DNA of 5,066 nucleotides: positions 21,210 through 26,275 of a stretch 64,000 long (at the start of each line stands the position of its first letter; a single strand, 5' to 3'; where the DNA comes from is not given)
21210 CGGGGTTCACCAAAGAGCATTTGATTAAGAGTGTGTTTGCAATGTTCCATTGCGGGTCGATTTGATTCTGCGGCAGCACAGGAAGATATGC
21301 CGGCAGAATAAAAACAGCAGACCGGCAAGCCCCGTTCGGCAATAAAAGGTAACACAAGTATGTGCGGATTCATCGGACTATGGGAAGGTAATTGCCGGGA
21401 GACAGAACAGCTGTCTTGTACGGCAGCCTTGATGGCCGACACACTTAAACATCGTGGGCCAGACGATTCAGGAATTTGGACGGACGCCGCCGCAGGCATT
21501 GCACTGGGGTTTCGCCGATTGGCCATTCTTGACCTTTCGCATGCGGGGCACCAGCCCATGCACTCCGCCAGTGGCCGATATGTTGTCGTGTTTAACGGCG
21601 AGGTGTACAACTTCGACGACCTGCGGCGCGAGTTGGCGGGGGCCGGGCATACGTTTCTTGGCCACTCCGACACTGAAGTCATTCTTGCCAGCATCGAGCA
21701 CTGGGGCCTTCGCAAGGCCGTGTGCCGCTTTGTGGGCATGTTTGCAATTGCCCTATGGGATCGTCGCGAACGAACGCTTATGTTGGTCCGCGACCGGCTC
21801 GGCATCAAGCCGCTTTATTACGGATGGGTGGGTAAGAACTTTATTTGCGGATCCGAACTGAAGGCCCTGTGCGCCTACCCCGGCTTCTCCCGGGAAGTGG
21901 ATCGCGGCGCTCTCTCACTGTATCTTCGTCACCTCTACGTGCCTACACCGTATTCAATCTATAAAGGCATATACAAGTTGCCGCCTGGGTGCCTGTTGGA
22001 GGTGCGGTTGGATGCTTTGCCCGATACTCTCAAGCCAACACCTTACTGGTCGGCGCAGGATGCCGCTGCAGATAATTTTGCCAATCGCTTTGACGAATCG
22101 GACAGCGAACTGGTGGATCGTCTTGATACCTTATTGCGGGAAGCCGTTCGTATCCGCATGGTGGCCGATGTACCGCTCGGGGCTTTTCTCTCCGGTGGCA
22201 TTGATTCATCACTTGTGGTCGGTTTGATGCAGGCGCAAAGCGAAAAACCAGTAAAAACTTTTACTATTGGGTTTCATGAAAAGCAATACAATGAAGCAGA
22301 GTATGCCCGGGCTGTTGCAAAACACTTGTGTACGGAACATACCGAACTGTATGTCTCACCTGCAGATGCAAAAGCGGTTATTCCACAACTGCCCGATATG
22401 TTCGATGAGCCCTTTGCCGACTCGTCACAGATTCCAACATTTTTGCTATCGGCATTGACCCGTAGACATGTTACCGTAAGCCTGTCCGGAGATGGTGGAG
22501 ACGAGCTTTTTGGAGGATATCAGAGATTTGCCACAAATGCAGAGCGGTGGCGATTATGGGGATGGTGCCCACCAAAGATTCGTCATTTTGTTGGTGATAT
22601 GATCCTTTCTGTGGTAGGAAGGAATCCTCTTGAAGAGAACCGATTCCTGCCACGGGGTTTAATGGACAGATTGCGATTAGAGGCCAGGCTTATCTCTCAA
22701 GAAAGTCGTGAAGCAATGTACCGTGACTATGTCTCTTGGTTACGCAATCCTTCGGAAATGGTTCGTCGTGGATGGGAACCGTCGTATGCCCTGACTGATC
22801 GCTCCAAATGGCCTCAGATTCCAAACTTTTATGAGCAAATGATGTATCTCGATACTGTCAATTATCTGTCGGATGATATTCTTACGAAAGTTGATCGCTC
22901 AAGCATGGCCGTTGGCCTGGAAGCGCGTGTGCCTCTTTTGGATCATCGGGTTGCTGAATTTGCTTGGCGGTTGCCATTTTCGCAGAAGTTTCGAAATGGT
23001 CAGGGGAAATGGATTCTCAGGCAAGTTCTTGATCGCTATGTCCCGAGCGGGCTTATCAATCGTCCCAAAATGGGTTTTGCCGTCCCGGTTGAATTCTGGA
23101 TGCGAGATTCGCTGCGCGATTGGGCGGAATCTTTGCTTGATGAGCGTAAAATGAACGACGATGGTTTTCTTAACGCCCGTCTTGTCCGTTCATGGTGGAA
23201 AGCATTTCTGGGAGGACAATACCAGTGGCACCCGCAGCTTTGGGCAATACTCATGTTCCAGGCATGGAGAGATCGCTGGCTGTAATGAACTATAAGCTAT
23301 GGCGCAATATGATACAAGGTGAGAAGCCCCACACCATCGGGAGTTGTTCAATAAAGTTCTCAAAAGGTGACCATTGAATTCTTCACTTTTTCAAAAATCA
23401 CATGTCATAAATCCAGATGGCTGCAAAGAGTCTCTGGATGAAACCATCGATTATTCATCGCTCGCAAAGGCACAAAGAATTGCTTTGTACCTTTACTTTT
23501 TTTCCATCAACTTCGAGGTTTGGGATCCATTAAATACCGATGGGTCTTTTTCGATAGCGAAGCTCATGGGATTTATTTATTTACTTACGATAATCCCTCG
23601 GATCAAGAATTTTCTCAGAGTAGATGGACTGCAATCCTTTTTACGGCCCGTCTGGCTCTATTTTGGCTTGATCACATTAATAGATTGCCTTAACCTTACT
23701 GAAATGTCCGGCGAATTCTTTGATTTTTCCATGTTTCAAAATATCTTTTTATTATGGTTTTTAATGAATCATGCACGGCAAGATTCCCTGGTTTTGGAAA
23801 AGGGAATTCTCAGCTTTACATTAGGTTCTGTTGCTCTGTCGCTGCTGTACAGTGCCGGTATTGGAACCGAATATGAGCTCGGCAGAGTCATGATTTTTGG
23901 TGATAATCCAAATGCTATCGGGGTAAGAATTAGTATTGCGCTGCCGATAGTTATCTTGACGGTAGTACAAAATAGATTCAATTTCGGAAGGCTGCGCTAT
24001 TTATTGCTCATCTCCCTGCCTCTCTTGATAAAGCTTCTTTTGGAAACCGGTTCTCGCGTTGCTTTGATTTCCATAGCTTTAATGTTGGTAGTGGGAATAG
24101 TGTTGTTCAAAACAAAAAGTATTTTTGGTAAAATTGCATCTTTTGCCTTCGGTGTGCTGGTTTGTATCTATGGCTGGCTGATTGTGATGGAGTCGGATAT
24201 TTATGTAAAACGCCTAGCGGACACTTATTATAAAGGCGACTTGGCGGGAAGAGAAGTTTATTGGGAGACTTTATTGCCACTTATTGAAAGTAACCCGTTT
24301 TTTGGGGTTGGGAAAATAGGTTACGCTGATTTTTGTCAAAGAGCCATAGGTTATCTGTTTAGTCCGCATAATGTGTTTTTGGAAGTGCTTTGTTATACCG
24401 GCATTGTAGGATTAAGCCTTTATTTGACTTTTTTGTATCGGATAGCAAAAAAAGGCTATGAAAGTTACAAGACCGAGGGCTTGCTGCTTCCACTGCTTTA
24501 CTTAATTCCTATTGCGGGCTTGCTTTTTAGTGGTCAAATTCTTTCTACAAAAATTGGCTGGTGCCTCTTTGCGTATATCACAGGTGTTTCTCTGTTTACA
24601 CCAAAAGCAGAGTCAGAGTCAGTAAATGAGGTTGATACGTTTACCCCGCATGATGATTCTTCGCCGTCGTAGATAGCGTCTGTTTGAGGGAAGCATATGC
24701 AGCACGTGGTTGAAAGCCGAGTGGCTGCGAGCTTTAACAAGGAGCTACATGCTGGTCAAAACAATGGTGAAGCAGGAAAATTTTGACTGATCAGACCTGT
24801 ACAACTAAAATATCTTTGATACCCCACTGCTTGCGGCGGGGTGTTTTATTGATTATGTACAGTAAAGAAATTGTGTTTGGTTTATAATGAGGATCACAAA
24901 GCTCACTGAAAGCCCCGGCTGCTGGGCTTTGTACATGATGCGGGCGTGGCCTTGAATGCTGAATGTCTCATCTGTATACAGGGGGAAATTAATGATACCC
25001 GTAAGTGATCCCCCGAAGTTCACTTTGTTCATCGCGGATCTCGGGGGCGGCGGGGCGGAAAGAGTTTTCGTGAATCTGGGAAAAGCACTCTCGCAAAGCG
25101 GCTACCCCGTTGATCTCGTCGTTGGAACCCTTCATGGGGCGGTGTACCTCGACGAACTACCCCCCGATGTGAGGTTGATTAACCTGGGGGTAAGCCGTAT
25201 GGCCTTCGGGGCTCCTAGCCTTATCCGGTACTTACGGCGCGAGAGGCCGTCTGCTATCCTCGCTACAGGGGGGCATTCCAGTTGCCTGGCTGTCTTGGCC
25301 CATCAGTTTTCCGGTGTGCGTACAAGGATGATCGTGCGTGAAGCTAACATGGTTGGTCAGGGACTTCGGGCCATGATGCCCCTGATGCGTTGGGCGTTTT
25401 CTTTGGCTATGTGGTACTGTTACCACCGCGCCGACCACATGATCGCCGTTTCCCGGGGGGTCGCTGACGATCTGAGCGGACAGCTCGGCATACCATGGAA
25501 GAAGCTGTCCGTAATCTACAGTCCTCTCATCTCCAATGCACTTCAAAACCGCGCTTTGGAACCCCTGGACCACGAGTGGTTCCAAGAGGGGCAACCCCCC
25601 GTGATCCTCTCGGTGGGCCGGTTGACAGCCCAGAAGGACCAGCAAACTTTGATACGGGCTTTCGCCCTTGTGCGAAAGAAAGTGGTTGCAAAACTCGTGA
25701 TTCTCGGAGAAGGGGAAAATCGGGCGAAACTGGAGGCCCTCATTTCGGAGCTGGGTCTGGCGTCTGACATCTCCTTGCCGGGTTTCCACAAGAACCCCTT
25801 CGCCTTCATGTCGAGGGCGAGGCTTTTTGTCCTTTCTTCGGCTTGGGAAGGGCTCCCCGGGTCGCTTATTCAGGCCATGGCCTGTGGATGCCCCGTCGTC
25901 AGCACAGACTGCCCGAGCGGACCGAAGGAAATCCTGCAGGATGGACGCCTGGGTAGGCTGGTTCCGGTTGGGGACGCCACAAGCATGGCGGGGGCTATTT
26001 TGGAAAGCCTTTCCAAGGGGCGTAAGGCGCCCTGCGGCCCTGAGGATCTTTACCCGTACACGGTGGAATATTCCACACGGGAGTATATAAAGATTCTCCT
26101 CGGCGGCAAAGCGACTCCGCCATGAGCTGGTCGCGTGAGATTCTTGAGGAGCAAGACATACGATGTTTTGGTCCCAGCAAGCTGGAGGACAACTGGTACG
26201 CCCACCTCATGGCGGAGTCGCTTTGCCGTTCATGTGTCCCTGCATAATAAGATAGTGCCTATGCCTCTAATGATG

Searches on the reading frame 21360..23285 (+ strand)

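Call 4: search_protein_families(library=pfam, proteins=[window:21360-23285:+])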
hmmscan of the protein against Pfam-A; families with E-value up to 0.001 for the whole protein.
window:21360-23285:+ (641 aa): 4 families
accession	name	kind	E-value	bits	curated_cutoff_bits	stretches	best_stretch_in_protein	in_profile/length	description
PF00733.27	Asn_synthase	-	9e-116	387.8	21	1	255-637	2-353/354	Asparagine synthase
PF13522.11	GATase_6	-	8.3e-45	152.4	27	1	34-166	1-130/130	Glutamine amidotransferase domain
PF13537.11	GATase_7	-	1.6e-44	151.3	25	1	52-171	2-122/123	Glutamine amidotransferase domain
PF06508.19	QueC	-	0.00013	22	22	1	276-333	5-61/210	Queuosine biosynthesis protein QueC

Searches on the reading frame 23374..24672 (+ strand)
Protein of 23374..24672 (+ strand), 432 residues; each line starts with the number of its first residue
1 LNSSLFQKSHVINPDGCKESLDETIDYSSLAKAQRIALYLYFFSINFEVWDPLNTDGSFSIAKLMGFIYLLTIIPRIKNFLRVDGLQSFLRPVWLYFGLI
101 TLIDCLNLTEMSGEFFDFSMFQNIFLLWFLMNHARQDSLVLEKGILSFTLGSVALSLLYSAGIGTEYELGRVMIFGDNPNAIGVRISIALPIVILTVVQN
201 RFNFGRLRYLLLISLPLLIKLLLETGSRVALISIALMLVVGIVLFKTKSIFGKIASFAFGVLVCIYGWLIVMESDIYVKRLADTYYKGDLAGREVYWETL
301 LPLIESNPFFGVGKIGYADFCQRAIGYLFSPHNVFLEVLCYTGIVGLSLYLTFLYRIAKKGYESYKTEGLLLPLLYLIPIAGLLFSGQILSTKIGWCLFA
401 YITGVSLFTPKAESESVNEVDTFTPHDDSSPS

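Call 38: search_protein_families(library=pfam, proteins=[window:23374-24672:+], max_evalue=0.00001)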
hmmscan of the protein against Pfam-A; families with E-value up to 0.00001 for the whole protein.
window:23374-24672:+ (432 aa): 1 family
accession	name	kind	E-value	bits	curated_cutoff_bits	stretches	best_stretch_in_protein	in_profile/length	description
PF04932.20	Wzy_C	-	1.1e-17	64.7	31.7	1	217-351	5-149/149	O-Antigen ligase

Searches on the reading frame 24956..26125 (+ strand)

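Call 38: search_protein_families(library=pfam, proteins=[window:24956-26125:+], max_evalue=0.00001)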
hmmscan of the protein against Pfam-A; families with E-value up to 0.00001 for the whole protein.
window:24956-26125:+ (389 aa): 5 families
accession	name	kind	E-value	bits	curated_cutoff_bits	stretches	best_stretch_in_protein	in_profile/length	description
PF13692.12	Glyco_trans_1_4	-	3.5e-35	121.8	27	1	215-352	2-140/142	Glycosyl transferases group 1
PF00534.26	Glycos_transf_1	-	2.4e-34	118.8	26.4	1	211-355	12-159/172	Glycosyl transferases group 1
PF13439.12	Glyco_transf_4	-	4.6e-17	63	28.5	1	32-189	2-164/170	Glycosyltransferase Family 4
PF13579.12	Glyco_trans_4_4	-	6.3e-14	53.1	29.7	1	32-187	1-155/158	Glycosyl transferase 4-like domain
PF20706.3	GT4-conflict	-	1.1e-06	28.4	26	1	158-329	146-322/385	Family 4 Glycosyltransferase in conflict systems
